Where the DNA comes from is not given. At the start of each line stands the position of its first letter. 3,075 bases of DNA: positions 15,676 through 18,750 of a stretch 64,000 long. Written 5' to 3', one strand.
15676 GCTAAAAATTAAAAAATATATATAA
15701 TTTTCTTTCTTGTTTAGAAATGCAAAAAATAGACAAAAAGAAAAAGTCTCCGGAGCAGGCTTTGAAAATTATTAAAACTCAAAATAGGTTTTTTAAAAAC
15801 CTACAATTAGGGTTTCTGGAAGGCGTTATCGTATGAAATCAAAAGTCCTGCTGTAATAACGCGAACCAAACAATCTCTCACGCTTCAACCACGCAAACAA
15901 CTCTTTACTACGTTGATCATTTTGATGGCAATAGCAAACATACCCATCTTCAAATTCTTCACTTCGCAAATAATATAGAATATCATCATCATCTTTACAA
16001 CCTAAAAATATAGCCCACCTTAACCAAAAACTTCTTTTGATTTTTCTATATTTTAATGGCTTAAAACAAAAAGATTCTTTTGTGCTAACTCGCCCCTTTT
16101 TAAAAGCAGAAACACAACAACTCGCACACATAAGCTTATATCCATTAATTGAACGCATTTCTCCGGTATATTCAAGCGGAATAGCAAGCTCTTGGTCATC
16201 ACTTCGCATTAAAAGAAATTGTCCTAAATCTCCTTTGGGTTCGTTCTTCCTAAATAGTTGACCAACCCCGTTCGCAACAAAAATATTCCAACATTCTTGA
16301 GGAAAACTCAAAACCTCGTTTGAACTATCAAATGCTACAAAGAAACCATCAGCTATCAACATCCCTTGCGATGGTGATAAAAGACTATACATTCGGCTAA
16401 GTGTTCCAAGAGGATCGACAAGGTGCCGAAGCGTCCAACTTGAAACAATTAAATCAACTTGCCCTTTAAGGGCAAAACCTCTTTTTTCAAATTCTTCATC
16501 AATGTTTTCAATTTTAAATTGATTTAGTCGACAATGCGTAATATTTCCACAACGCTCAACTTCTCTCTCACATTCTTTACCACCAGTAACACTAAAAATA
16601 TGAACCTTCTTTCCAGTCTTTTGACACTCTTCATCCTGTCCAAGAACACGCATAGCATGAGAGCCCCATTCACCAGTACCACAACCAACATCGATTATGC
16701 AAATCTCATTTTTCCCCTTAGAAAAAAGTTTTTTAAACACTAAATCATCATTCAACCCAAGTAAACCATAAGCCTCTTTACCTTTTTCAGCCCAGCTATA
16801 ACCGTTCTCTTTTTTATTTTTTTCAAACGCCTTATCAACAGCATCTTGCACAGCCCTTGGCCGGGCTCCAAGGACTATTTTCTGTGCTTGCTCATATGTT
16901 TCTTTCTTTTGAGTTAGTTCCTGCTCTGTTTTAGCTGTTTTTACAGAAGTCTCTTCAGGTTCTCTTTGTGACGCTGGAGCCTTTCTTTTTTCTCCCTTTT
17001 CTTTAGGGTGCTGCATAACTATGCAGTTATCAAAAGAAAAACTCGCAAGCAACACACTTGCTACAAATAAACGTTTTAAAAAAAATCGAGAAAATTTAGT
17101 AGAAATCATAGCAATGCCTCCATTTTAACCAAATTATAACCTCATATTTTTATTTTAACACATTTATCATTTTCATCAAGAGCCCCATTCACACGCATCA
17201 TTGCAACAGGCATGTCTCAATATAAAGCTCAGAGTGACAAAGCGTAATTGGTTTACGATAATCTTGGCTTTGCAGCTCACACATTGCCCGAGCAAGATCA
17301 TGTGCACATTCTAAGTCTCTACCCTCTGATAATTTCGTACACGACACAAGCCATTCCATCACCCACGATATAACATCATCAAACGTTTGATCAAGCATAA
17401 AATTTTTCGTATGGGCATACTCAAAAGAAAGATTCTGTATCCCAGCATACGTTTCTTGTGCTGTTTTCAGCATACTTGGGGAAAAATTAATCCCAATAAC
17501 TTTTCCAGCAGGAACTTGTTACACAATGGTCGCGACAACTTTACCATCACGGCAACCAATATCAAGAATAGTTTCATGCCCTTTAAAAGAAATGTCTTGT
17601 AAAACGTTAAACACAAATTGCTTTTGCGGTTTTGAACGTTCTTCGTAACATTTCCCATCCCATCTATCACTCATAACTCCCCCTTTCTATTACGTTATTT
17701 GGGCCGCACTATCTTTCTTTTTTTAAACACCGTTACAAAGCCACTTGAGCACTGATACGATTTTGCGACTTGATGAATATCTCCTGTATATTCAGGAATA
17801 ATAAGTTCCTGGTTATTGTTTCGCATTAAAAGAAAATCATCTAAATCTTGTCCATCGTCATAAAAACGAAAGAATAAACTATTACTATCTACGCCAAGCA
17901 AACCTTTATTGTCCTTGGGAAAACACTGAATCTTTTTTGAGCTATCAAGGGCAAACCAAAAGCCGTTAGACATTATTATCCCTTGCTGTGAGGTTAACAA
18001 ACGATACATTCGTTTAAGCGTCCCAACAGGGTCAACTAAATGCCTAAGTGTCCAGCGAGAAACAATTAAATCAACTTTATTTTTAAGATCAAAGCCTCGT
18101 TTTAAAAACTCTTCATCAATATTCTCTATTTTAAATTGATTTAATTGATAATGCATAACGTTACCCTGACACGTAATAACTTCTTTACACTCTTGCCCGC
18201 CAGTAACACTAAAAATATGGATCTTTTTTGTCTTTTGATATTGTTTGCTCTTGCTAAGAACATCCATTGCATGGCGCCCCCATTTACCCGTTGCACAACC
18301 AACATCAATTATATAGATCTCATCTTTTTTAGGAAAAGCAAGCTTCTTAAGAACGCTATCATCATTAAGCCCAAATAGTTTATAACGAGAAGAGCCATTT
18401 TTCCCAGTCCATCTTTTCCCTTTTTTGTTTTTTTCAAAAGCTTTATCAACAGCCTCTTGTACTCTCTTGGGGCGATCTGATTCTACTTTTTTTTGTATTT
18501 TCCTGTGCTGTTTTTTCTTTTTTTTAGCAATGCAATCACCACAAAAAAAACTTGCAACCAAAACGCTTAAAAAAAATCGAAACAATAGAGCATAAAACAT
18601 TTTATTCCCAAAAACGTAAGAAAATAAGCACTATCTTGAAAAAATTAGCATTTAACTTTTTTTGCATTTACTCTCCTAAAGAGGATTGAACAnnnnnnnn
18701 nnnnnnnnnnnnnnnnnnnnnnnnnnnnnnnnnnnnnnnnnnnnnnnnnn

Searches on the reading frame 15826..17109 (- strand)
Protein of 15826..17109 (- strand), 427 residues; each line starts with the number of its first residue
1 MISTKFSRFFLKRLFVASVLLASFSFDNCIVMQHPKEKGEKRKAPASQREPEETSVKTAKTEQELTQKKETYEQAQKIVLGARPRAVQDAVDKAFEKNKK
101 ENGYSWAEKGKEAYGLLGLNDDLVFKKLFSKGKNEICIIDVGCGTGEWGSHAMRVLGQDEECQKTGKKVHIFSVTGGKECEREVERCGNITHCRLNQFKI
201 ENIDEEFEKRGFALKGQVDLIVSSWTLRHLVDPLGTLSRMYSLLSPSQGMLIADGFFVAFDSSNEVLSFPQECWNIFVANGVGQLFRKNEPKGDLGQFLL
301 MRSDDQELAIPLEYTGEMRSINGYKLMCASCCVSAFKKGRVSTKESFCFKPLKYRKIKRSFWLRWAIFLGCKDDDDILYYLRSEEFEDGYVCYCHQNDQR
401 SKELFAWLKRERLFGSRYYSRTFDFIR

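Call 6: search_protein_families(library=pfam, proteins=[window:15826-17109:-], max_evalue=0.01)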
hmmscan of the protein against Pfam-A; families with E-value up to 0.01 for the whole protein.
window:15826-17109:- (427 aa): 7 families
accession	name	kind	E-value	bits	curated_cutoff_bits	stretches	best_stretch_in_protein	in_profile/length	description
PF13489.12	Methyltransf_23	-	2.9e-10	40.6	27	1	126-254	14-118/164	Methyltransferase domain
PF13847.12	Methyltransf_31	-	1.1e-06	28.9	27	1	138-254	7-111/145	Methyltransferase domain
PF08242.18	Methyltransf_12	-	1.6e-05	26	30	1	139-248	1-95/98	Methyltransferase domain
PF13649.12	Methyltransf_25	-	0.0027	18.8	27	0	138-157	1-20/97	Methyltransferase domain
PF08241.18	Methyltransf_11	-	0.0028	18.7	21.2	0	189-247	43-90/95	Methyltransferase domain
PF01728.25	FtsJ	-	0.0037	17.7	24.1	0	127-223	17-97/181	FtsJ-like methyltransferase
PF01209.24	Ubie_methyltran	-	0.0075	16.1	20.1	0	132-289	45-184/233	ubiE/COQ5 methyltransferase family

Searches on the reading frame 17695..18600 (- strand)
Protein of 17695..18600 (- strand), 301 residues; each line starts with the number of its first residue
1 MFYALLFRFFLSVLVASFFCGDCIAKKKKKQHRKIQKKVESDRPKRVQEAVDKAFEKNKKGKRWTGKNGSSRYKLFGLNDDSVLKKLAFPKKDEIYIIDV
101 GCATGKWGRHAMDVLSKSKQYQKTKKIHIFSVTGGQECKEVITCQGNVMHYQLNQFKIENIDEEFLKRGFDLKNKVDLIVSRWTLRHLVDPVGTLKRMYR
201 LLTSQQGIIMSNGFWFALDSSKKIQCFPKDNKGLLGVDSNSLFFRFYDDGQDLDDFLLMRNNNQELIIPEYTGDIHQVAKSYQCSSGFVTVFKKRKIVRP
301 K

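Call 6: search_protein_families(library=pfam, proteins=[window:17695-18600:-], max_evalue=0.01)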
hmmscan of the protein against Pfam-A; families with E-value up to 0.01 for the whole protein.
window:17695-18600:- (301 aa): 4 families
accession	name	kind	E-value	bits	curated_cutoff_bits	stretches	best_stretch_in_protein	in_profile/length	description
PF13489.12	Methyltransf_23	-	4.6e-08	33.4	27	1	83-209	12-114/164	Methyltransferase domain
PF13847.12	Methyltransf_31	-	5.6e-07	29.8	27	1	92-212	2-111/145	Methyltransferase domain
PF08242.18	Methyltransf_12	-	0.00022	22.3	30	1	99-204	2-94/98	Methyltransferase domain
PF08241.18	Methyltransf_11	-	0.0013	19.7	21.2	1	173-204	58-89/95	Methyltransferase domain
